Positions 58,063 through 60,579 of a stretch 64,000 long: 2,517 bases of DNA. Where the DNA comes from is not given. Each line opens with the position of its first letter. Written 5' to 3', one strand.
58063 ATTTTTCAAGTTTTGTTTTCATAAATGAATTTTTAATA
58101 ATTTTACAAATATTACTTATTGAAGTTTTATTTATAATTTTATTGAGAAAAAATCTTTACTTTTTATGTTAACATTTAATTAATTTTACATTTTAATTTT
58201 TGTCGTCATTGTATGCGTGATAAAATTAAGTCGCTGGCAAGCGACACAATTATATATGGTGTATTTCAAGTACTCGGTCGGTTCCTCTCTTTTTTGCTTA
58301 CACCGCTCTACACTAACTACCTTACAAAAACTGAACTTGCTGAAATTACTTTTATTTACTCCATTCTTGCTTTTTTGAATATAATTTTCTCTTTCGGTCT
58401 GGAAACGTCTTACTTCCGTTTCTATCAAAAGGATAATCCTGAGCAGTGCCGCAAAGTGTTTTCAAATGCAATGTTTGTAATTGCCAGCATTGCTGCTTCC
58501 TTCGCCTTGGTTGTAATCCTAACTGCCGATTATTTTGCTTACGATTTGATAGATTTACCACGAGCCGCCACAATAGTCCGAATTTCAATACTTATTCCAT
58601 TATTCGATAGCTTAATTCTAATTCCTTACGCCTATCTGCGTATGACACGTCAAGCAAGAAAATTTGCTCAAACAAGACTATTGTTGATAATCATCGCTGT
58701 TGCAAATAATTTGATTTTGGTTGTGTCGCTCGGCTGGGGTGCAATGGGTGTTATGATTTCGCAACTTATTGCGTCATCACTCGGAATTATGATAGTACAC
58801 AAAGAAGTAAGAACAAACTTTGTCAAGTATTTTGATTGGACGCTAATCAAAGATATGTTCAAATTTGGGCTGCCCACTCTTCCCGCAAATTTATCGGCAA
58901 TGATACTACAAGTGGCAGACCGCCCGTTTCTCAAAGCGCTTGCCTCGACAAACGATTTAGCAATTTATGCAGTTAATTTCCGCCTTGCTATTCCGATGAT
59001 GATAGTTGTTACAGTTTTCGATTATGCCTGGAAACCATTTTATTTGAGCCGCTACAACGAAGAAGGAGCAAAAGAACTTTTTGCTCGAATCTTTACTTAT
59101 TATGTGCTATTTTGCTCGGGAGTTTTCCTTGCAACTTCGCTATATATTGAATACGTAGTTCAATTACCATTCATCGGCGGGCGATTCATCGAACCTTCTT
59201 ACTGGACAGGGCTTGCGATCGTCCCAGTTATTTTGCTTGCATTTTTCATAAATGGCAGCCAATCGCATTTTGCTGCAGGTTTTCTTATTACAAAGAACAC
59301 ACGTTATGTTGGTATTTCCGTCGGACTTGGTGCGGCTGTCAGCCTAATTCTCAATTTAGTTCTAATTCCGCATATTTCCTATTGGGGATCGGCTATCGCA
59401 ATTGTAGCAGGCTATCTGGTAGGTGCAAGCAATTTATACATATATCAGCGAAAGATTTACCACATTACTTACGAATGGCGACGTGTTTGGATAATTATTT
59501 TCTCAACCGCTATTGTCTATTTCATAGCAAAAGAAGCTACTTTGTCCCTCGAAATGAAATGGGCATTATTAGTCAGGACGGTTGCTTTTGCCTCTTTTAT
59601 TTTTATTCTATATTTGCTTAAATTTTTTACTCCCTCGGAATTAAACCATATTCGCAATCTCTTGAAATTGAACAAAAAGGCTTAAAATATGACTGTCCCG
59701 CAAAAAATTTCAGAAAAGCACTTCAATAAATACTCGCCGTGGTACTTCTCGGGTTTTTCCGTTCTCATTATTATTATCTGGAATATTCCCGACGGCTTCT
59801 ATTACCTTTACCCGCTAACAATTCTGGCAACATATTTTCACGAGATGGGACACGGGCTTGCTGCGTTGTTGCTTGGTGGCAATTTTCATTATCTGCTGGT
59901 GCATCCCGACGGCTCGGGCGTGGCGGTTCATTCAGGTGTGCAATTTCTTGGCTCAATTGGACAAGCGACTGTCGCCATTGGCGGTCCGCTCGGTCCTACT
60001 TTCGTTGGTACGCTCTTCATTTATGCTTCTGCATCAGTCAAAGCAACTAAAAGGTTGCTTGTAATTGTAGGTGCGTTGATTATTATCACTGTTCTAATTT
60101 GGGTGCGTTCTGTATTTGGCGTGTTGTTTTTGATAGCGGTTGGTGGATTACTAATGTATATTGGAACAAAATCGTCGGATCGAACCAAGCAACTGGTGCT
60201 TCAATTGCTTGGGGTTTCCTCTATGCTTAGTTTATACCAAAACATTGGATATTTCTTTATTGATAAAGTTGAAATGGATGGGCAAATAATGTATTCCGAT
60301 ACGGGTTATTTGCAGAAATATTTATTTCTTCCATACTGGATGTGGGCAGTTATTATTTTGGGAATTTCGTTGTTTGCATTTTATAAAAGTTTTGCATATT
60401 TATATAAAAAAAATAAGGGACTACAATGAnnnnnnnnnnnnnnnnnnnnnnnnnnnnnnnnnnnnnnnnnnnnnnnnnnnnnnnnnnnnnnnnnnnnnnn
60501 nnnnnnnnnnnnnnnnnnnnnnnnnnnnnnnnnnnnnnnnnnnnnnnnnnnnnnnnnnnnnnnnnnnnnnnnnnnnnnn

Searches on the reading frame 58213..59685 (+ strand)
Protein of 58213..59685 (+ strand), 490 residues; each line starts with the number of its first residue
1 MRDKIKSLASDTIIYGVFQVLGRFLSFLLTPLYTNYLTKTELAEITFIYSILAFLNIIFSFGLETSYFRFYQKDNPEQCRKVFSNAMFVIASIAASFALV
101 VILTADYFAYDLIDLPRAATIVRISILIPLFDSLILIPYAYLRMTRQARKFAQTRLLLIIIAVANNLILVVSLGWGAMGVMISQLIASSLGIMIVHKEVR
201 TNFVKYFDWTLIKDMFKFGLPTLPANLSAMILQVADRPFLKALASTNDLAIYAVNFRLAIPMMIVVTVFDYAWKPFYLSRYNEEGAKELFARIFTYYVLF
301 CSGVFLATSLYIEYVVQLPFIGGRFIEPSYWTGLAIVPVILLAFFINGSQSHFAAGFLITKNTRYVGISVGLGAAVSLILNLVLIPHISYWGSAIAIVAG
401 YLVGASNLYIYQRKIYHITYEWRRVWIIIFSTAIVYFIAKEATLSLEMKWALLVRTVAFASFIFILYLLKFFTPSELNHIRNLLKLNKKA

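Call 39: search_protein_families(library=pfam, proteins=[window:58213-59685:+], max_evalue=0.0001)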
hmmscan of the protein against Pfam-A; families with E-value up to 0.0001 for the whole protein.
window:58213-59685:+ (490 aa): 2 families
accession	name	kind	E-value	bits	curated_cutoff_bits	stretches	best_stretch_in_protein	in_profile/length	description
PF01943.22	Polysacc_synt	-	1.7e-17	64.2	28.2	1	9-266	2-260/274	Polysaccharide biosynthesis protein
PF13440.11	Polysacc_synt_3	-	1.5e-13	51.1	23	1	38-318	7-282/293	Polysaccharide biosynthesis protein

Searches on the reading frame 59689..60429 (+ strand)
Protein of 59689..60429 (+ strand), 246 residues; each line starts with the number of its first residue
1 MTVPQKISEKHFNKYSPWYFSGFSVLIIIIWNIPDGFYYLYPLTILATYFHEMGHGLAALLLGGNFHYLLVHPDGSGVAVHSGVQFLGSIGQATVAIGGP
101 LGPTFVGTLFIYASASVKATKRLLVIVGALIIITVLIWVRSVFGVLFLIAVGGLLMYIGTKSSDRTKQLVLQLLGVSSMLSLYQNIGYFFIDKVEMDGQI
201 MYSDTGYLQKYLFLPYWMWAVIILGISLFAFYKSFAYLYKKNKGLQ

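Call 39: search_protein_families(library=pfam, proteins=[window:59689-60429:+], max_evalue=0.0001)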
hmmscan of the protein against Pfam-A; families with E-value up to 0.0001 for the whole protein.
window:59689-60429:+ (246 aa): 1 family
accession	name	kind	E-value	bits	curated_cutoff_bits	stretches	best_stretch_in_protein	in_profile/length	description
PF13398.12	Peptidase_M50B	-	6.5e-44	150.5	26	1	26-231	5-198/201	Peptidase M50B-like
